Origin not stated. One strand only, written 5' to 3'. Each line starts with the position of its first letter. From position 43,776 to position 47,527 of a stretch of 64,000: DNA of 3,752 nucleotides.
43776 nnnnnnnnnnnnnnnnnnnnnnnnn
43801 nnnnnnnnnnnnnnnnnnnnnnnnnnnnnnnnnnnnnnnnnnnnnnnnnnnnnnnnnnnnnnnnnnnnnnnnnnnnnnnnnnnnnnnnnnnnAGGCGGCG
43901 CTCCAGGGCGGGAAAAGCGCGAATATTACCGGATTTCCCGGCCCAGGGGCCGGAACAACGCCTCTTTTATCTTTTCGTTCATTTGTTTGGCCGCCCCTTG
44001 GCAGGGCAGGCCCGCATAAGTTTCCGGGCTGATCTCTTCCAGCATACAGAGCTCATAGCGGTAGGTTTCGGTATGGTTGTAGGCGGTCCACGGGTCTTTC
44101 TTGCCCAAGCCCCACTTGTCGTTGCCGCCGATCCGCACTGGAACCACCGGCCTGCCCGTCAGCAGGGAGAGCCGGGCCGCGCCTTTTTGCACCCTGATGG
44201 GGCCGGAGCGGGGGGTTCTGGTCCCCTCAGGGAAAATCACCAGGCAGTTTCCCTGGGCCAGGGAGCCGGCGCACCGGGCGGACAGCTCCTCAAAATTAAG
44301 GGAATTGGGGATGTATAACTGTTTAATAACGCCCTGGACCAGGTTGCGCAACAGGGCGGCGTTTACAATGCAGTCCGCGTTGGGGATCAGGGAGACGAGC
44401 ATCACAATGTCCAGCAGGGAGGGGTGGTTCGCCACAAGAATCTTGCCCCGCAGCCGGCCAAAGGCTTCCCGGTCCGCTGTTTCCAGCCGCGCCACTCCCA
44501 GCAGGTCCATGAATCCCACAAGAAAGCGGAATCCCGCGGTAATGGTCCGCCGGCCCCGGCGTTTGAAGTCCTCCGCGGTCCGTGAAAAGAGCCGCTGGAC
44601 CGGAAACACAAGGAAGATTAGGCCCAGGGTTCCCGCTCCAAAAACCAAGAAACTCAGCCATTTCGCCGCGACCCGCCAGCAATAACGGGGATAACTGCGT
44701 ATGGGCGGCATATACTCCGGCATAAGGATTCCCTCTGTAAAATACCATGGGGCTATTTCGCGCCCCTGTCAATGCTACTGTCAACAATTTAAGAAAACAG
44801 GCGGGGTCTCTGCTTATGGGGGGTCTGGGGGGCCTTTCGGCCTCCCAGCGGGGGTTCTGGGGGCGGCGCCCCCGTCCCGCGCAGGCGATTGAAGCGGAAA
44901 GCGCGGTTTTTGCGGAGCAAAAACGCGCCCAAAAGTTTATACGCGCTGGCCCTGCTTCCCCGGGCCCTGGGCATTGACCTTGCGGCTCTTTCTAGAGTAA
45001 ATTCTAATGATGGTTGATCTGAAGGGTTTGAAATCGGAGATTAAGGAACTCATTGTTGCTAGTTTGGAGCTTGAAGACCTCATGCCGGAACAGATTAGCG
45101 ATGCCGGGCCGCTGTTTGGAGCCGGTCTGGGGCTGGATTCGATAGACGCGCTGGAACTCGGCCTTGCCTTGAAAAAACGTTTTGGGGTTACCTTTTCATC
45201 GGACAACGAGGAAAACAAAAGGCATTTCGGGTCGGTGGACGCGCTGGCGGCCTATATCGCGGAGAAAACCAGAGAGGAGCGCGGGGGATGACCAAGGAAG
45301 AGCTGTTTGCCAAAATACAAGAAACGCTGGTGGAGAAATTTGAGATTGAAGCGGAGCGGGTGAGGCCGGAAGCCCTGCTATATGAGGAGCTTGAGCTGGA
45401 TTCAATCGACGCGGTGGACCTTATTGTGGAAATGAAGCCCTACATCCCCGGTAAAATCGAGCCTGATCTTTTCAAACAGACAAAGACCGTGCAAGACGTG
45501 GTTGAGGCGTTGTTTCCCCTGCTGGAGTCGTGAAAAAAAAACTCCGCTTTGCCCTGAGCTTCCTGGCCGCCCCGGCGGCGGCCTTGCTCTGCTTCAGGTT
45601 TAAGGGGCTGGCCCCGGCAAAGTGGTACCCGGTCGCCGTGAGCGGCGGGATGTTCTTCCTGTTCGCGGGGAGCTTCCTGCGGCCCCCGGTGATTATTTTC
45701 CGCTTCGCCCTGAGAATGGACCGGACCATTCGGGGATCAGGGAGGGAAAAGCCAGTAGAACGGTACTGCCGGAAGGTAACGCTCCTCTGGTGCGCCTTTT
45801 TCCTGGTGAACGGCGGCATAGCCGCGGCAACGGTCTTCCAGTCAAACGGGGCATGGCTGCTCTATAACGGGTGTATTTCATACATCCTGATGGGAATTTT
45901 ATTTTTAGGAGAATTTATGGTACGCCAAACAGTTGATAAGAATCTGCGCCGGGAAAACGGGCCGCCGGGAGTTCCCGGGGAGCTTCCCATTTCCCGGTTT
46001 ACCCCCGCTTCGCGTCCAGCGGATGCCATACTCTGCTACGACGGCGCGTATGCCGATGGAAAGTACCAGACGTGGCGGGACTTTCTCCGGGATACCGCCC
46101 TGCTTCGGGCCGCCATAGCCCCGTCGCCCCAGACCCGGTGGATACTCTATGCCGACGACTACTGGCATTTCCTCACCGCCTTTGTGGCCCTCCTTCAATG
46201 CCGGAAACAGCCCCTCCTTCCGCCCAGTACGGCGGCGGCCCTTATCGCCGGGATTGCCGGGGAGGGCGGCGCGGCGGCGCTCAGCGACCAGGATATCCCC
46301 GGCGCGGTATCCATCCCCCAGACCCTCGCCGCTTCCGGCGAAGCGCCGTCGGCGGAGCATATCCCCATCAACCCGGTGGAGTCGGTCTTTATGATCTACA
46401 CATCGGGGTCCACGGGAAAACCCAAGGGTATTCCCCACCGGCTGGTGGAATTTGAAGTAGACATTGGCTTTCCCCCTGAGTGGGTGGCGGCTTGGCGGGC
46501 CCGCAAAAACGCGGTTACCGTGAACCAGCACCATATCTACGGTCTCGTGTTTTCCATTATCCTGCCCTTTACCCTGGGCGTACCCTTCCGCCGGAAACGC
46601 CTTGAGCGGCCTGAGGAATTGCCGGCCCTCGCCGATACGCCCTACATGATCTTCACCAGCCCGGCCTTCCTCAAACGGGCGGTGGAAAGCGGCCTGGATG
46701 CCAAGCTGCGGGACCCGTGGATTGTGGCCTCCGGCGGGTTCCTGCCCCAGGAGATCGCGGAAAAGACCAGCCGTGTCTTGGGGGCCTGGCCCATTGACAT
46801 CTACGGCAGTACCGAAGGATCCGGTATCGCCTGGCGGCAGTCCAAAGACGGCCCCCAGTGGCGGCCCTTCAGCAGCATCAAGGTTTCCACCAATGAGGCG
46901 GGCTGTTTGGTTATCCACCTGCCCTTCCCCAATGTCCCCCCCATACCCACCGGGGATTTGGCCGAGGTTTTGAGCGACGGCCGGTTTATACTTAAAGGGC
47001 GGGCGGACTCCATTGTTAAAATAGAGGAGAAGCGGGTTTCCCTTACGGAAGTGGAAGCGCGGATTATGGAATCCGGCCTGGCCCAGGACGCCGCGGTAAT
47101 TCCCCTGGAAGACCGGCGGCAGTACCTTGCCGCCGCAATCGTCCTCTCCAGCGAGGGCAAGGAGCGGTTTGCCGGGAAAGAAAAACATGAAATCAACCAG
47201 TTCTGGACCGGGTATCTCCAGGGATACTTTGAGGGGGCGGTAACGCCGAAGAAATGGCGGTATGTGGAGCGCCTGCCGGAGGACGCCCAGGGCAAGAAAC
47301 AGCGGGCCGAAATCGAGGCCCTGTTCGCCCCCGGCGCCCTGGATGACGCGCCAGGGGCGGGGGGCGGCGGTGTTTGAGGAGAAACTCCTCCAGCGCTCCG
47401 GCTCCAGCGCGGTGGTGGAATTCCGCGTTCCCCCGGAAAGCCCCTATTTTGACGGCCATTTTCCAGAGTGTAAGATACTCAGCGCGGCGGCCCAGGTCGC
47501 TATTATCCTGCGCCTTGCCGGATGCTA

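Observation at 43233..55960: Reduced aryl-polyene-like lipid biosynthesis/export cluster with a single ketosynthase, in a spirochaete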

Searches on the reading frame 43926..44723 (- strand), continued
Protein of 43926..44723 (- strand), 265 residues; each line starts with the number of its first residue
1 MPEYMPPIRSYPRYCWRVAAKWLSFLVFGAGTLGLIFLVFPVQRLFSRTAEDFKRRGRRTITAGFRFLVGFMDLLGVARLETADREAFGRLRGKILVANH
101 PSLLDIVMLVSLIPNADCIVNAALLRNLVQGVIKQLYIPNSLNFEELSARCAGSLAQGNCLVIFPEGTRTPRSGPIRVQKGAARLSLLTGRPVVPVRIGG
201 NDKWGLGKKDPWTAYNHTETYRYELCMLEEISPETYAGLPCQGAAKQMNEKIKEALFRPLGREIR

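Call 65: list_cluster_members(proteins=[P0256, P0269, P0271, P0274, P0282, P0292, P0300, P0301, P0303, P0335])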
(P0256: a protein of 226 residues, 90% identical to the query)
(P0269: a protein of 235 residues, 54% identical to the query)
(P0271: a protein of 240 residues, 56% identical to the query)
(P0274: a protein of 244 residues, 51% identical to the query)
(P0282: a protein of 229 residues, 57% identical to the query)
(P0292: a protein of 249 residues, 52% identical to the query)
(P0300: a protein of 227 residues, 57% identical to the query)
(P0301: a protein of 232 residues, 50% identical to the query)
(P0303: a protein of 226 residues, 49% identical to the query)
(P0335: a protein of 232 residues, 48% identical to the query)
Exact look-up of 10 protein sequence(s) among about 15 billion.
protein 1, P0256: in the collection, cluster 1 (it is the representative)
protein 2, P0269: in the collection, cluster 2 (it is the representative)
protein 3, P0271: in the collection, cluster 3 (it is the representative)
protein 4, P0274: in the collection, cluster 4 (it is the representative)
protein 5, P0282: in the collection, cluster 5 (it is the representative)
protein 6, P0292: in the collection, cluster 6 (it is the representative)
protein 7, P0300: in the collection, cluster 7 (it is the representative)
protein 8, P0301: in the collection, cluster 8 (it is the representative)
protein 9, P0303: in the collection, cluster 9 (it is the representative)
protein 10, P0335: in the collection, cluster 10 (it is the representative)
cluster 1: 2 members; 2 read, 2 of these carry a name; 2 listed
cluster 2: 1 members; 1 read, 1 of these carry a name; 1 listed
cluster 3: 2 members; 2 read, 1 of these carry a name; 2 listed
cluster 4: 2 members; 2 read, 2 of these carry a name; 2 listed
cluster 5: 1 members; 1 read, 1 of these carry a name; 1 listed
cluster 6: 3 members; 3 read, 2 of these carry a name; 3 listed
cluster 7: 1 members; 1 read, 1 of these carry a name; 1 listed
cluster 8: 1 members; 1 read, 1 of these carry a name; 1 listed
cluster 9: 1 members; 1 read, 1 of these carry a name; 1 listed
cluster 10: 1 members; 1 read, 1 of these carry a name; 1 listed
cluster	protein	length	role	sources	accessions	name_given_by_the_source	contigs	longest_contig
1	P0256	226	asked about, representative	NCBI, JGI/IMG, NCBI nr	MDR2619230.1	MAG: beta-ketoacyl synthase chain length factor [Treponema sp.] | hypothetical protein | beta-ketoacyl synthase chain length factor [Treponema sp.]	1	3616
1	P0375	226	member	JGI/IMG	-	hypothetical protein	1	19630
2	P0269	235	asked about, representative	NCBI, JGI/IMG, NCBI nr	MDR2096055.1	MAG: beta-ketoacyl synthase chain length factor [Treponema sp.] | hypothetical protein | beta-ketoacyl synthase chain length factor [Treponema sp.]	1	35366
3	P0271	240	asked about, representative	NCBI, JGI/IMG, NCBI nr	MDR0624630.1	MAG: beta-ketoacyl synthase chain length factor [Treponema sp.] | hypothetical protein | beta-ketoacyl synthase chain length factor [Treponema sp.]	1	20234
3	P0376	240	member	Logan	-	-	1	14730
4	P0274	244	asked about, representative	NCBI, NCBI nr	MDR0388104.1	MAG: beta-ketoacyl synthase chain length factor [Treponema sp.] | beta-ketoacyl synthase chain length factor [Treponema sp.]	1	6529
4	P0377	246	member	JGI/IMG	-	hypothetical protein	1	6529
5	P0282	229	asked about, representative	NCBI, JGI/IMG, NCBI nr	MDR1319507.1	MAG: beta-ketoacyl synthase chain length factor [Treponema sp.] | hypothetical protein | beta-ketoacyl synthase chain length factor [Treponema sp.]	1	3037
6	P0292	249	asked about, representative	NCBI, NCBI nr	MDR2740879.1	MAG: beta-ketoacyl synthase chain length factor [Treponema sp.] | beta-ketoacyl synthase chain length factor [Treponema sp.]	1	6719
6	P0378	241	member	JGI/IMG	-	hypothetical protein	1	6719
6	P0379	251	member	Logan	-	-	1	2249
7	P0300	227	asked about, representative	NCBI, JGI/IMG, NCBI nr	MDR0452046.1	MAG: beta-ketoacyl synthase chain length factor [Treponema sp.] | hypothetical protein | beta-ketoacyl synthase chain length factor [Treponema sp.]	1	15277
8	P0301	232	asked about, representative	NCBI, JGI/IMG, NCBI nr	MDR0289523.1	MAG: beta-ketoacyl synthase chain length factor [Treponema sp.] | hypothetical protein | beta-ketoacyl synthase chain length factor [Treponema sp.]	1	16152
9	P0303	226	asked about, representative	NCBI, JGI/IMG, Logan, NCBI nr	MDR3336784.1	MAG: beta-ketoacyl synthase chain length factor [Treponema sp.] | hypothetical protein | beta-ketoacyl synthase chain length factor [Treponema sp.]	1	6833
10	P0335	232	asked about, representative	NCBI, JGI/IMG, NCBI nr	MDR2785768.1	MAG: beta-ketoacyl synthase chain length factor [Treponema sp.] | hypothetical protein | beta-ketoacyl synthase chain length factor [Treponema sp.]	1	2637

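Call 70: find_encoding_contigs(protein=P0241, flank=4000, max_places=2)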
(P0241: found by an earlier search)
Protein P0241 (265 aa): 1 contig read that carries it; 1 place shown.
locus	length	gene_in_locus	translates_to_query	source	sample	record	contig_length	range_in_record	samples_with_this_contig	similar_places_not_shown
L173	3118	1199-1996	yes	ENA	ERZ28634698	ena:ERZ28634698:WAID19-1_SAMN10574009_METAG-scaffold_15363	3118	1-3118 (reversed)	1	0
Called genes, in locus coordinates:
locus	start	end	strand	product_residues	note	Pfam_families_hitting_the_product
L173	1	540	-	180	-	?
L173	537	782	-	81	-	PF00550:PP-binding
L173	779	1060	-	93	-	PF00550:PP-binding (weak)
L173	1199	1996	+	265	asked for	PF01553:Acyltransferase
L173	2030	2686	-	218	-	PF01648:ACPS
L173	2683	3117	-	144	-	?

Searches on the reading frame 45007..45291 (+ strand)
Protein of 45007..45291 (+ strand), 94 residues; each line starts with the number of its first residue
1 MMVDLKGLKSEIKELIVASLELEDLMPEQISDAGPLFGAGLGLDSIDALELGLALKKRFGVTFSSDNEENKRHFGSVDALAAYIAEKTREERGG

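Call 3: search_protein_families(library=pfam, proteins=[window:45007-45291:+], max_evalue=0.01)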
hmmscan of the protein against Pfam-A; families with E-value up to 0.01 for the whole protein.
window:45007-45291:+ (94 aa): 1 family
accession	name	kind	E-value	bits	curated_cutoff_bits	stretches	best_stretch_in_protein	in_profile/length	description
PF00550.31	PP-binding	-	7.2e-07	29.8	20.8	1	26-66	14-52/67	Phosphopantetheine attachment site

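Call 5: search_protein_families(library=ncbifam, proteins=[window:45007-45291:+], max_evalue=0.01)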
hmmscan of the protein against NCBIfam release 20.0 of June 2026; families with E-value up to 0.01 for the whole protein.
window:45007-45291:+ (94 aa): 11 families
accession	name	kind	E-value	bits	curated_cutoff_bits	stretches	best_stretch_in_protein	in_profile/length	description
NF006617.0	PRK09184.1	subfamily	6.2e-28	96.7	70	1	6-88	12-94/96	phosphopantetheine-binding protein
NF005480.0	PRK07081.1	equivalog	3.4e-08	33.3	72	1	9-91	2-80/83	acyl carrier protein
NF052616.1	ACP_for_OlsHI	equivalog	3.1e-07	30.6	130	1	8-89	4-82/83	ornithine lipid biosynthesis acyl carrier protein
NF058660.1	cispen_ACP_AmcB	equivalog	3.8e-06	27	80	1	10-87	4-78/80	cispentacin biosynthesis acyl carrier protein AmcB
TIGR00517.1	acyl_carrier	equivalog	1.1e-05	25.2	70.45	1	10-87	6-76/77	acyl carrier protein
NF002151.0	PRK00982.1-5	equivalog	2.3e-05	24.4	92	1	9-86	5-75/78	acyl carrier protein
NF002148.0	PRK00982.1-2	subfamily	4.5e-05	23.2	71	1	9-88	6-78/79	acyl carrier protein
NF002149.0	PRK00982.1-3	equivalog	0.00029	20.7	106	1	9-86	5-75/78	acyl carrier protein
NF003757.0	PRK05350.1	equivalog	0.00051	20.2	65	1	10-72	9-67/83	acyl carrier protein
NF002150.0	PRK00982.1-4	subfamily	0.0033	17.6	66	1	11-88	9-79/80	acyl carrier protein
NF008632.0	PRK11621.1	equivalog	0.0084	15.8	162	1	58-90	112-143/203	Tat proofreading chaperone DmsD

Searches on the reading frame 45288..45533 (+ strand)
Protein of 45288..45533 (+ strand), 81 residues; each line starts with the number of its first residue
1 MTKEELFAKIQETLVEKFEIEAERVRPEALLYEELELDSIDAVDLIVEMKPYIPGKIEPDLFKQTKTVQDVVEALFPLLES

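Call 3: search_protein_families(library=pfam, proteins=[window:45288-45533:+], max_evalue=0.01)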
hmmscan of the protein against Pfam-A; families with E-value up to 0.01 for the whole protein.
window:45288-45533:+ (81 aa): 1 family
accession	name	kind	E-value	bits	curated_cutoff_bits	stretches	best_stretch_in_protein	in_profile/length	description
PF00550.31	PP-binding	-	6.3e-08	33.2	20.8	1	9-75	2-67/67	Phosphopantetheine attachment site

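Call 5: search_protein_families(library=ncbifam, proteins=[window:45288-45533:+], max_evalue=0.01)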
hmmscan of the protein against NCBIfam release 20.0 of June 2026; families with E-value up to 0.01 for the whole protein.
window:45288-45533:+ (81 aa): 13 families
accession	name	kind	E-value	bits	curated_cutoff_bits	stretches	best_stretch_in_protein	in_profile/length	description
NF003757.0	PRK05350.1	equivalog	2.9e-29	101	65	1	1-80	2-81/83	acyl carrier protein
NF002150.0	PRK00982.1-4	subfamily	4.2e-14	52.5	66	1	1-73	1-73/80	acyl carrier protein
NF002148.0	PRK00982.1-2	subfamily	3.6e-12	45.9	71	1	3-74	2-73/79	acyl carrier protein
TIGR00517.1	acyl_carrier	equivalog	8.1e-08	32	70.45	1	4-73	2-71/77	acyl carrier protein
NF002151.0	PRK00982.1-5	equivalog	1.5e-07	31.4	92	1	6-73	4-71/78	acyl carrier protein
NF002147.0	PRK00982.1-1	equivalog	2.8e-07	30.3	84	1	1-73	3-75/83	acyl carrier protein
NF040636.1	AcpM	exception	1.1e-05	25.3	146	1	2-74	2-74/93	meromycolate extension acyl carrier protein AcpM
NF002149.0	PRK00982.1-3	equivalog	5.5e-05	23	106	1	8-72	6-70/78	acyl carrier protein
NF009104.0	PRK12449.1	equivalog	0.00013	21.8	70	1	1-75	1-75/80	acyl carrier protein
NF006031.0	PRK08172.1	equivalog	0.00078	20.1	76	1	7-75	6-74/82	acyl carrier protein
NF005079.0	PRK06508.1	equivalog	0.0016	18.8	83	1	6-50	4-48/93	acyl carrier protein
NF005798.0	PRK07639.1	equivalog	0.0019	18.6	100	1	1-74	1-80/91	petrobactin biosynthesis protein AsbD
NF006617.0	PRK09184.1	subfamily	0.0034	17.4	70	1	4-46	12-58/96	phosphopantetheine-binding protein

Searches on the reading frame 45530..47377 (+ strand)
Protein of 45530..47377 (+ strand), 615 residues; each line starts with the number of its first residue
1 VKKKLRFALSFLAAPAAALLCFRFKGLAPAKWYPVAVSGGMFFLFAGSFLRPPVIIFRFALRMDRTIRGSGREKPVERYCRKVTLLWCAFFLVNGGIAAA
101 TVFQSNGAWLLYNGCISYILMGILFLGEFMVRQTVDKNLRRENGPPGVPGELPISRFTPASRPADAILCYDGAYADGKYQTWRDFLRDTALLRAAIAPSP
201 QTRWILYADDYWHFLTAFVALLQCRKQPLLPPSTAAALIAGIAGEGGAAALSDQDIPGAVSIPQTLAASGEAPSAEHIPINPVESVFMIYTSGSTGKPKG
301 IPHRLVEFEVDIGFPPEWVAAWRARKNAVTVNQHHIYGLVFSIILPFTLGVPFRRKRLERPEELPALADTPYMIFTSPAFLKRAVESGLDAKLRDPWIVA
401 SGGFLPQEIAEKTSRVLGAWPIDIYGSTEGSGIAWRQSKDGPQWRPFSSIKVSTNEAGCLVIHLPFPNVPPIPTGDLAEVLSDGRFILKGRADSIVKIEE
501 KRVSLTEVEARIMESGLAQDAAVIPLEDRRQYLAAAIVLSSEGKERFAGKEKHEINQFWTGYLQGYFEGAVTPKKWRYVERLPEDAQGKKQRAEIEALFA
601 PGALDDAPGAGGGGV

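Call 3: search_protein_families(library=pfam, proteins=[window:45530-47377:+], max_evalue=0.01)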
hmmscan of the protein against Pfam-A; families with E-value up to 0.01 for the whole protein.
window:45530-47377:+ (615 aa): 2 families
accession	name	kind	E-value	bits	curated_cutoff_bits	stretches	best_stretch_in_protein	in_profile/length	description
PF00501.34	AMP-binding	-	6e-15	55.4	29.9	1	266-451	139-345/384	AMP-binding enzyme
PF13193.12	AMP-binding_C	-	0.00092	20.5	24.5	1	507-589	1-76/76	AMP-binding enzyme C-terminal domain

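Call 5: search_protein_families(library=ncbifam, proteins=[window:45530-47377:+], max_evalue=0.01)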
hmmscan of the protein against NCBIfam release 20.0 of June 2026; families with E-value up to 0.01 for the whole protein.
window:45530-47377:+ (615 aa): 72 families (the best 25 are shown)
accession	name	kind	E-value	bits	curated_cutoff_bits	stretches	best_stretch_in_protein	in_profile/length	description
TIGR02372.1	4_coum_CoA_lig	equivalog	4.6e-19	68.3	334.7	1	285-590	97-385/386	4-coumarate--CoA ligase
TIGR01733.1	AA-adenyl-dom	subfamily_domain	1.3e-18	67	317.4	2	267-445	102-289/409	amino acid adenylation domain-containing protein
NF004837.0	PRK06187.1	subfamily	3.4e-17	61.9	476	2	474-597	404-520/531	long-chain-fatty-acid--CoA ligase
TIGR01734.1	D-ala-DACP-lig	equivalog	7.5e-16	57.7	559.85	2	473-595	378-498/504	D-alanine--poly(phosphoribitol) ligase subunit DltA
NF003417.0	PRK04813.1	subfamily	1.8e-15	56.5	476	2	473-595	380-499/505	D-alanine--poly(phosphoribitol) ligase subunit DltA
NF005858.0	PRK07787.1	subfamily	6e-15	54.6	575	1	269-430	118-279/471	acyl-CoA synthetase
TIGR02188.1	Ac_CoA_lig_AcsA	equivalog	1.1e-14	53.7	724.95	2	474-592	483-598/629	acetate--CoA ligase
TIGR02262.1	benz_CoA_lig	subfamily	3.4e-14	52.5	375.25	2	474-593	388-503/508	benzoate-CoA ligase family protein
NF001208.0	PRK00174.1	subfamily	1.3e-13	50.2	657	2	474-592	499-613/649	acetate--CoA ligase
TIGR03098.1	ligase_PEP_1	hypoth_equivalog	6.6e-13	47.9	592.35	2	474-596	400-515/517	acyl-CoA ligase (AMP-forming), exosortase A system-associated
NF004282.0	PRK05691.1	subfamily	3.3e-12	43.3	4090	1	474-597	4106-4224/4334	non-ribosomal peptide synthase/polyketide synthase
NF003313.0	PRK04319.1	equivalog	1.4e-11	43.4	729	1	474-592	440-554/574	acetate--CoA ligase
NF052269.1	Staph_lig_FadD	equivalog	1.5e-11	43.3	650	2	473-598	374-492/499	long-chain-fatty-acid--CoA ligase FadD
NF053567.1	HBDA_AROS1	equivalog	3.2e-11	42.3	1000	1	475-596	399-516/523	3-hydroxybenzoate--CoA ligase HbdA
NF041803.1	NRPS_SolG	exception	1.1e-10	39.8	2200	1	474-593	949-1068/1163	solanimycin non-ribosomal peptide synthetase SolG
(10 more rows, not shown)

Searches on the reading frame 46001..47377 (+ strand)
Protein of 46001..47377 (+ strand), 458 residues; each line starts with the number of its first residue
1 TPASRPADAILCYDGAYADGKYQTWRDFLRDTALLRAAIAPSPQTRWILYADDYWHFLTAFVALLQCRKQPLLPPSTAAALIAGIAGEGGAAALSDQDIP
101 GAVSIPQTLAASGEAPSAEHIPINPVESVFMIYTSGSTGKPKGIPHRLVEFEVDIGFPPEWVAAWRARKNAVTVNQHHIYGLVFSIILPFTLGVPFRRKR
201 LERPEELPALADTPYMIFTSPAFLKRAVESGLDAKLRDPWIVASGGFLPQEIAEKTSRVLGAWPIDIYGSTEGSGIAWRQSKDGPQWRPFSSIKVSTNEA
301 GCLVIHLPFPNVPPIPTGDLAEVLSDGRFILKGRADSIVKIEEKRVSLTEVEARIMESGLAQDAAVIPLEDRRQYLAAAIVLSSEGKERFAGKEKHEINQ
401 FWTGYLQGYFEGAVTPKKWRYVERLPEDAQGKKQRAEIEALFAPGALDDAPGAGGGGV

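Call 68: search_solved_structures(query=window:46001-47377:+, max_evalue=1e-8, show_alignments=0)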
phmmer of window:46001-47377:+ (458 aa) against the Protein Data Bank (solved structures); distinct sequences matched with E-value up to 1e-8: 20.
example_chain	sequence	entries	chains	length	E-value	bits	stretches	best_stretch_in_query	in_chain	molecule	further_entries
6mfy_A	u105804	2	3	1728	3e-17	65.8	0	316-383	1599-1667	Linear gramicidin synthase subunit A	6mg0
6mfz_A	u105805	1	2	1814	3.9e-17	65.4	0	316-383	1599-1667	Linear gramicidin synthase subunit A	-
9be3_A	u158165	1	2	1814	3.9e-17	65.4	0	316-383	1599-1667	Linear gramicidin synthase subunit A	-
9be4_A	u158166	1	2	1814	3.9e-17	65.4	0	316-383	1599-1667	Linear gramicidin synthase subunit A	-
9meh_A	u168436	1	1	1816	4e-17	65.4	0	316-383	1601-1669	Linear gramicidin synthase subunit A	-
3vnq_A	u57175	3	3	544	5e-11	45.2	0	316-405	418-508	NRPS adenylation protein CytC1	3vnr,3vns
5jjq_A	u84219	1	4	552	1.2e-10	44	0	315-435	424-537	AMP-dependent synthetase and ligase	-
3dhv_A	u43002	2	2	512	1.2e-10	44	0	112-277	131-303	D-alanine-poly(phosphoribitol) ligase | D-alanine--poly(phosphoribitol) ligase subunit 1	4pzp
3fcc_A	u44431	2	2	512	1.2e-10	44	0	112-277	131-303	D-alanine--poly(phosphoribitol) ligase subunit 1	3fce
1ry2_A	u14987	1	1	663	5e-10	42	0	316-443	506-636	acetyl-coenzyme A synthetase 1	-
8rwj_D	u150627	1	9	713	6.1e-10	41.7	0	316-443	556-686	Acetyl-coenzyme A synthetase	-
7kds_A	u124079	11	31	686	6.3e-10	41.6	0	316-435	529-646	Acetyl-coenzyme A synthetase 2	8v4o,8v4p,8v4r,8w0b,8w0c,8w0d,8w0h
7vhv_D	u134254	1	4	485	1.2e-09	40.7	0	315-439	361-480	D-alanine--D-alanyl carrier protein ligase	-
9up2_A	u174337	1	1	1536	3.3e-09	39.3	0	314-441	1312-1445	PvdL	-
11km_A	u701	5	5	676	4e-09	39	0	316-398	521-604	Acetyl-coenzyme A synthetase | Probable acetyl-coenzyme A synthetase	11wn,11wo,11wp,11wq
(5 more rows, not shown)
